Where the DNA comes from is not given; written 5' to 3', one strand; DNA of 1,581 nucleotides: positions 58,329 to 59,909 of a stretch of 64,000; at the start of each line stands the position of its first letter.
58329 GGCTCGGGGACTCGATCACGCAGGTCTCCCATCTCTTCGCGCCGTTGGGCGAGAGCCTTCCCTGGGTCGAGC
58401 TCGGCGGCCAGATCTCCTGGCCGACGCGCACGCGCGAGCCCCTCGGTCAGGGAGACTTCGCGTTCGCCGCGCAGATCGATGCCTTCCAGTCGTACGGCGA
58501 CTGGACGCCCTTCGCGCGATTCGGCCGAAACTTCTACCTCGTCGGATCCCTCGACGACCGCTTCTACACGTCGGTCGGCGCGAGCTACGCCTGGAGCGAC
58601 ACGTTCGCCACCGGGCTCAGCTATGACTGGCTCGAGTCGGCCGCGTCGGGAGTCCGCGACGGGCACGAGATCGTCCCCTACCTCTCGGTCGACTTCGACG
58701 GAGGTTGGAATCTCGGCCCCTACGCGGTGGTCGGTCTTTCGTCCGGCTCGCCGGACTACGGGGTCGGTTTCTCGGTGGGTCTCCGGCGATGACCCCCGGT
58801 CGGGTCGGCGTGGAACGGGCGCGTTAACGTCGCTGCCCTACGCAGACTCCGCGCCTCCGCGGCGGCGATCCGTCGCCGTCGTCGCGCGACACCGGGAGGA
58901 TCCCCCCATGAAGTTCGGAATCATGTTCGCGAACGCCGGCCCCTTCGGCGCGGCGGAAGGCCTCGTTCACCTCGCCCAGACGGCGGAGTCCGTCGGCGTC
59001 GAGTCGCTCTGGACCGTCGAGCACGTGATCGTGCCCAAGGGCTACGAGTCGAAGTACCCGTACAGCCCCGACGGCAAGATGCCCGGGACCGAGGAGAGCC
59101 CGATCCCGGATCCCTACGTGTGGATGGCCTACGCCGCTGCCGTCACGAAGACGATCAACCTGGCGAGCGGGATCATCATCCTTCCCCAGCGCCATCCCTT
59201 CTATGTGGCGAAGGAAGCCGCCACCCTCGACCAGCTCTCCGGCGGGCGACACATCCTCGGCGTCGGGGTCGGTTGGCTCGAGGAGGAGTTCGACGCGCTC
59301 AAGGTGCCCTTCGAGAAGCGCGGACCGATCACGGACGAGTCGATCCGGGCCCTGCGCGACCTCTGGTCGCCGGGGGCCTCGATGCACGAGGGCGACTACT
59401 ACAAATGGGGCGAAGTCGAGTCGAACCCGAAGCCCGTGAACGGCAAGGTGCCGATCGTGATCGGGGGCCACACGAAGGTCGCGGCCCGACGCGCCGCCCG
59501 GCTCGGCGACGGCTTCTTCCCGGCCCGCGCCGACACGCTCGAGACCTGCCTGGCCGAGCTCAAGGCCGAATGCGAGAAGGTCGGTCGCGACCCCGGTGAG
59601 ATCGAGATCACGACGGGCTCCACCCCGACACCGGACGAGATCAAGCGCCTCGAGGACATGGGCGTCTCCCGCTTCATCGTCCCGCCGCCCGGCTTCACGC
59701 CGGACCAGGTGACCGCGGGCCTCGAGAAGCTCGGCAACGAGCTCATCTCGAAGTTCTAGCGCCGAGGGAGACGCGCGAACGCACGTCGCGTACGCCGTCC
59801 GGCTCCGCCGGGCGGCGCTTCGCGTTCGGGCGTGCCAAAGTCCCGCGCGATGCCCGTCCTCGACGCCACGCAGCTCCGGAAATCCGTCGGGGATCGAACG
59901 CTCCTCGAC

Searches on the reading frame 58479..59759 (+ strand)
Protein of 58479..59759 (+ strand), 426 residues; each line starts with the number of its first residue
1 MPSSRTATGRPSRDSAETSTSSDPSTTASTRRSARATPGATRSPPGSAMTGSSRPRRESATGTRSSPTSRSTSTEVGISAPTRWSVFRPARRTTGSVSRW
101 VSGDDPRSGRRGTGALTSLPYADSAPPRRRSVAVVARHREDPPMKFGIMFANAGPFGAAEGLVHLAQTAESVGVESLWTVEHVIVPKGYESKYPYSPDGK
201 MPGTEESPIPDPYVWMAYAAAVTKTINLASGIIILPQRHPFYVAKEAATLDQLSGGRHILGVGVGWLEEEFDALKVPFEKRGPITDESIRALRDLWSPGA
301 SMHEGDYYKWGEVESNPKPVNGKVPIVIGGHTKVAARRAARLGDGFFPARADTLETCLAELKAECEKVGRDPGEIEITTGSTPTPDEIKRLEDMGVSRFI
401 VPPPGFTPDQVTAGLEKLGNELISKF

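Call 98: search_protein_families(library=pfam, proteins=[window:58479-59759:+], max_evalue=0.01)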
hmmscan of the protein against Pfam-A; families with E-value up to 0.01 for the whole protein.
window:58479-59759:+ (426 aa): 1 family
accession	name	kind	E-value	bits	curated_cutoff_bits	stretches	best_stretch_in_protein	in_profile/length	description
PF00296.26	Bac_luciferase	-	5.7e-51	174.2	27.9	1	158-383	21-228/314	Luciferase-like monooxygenase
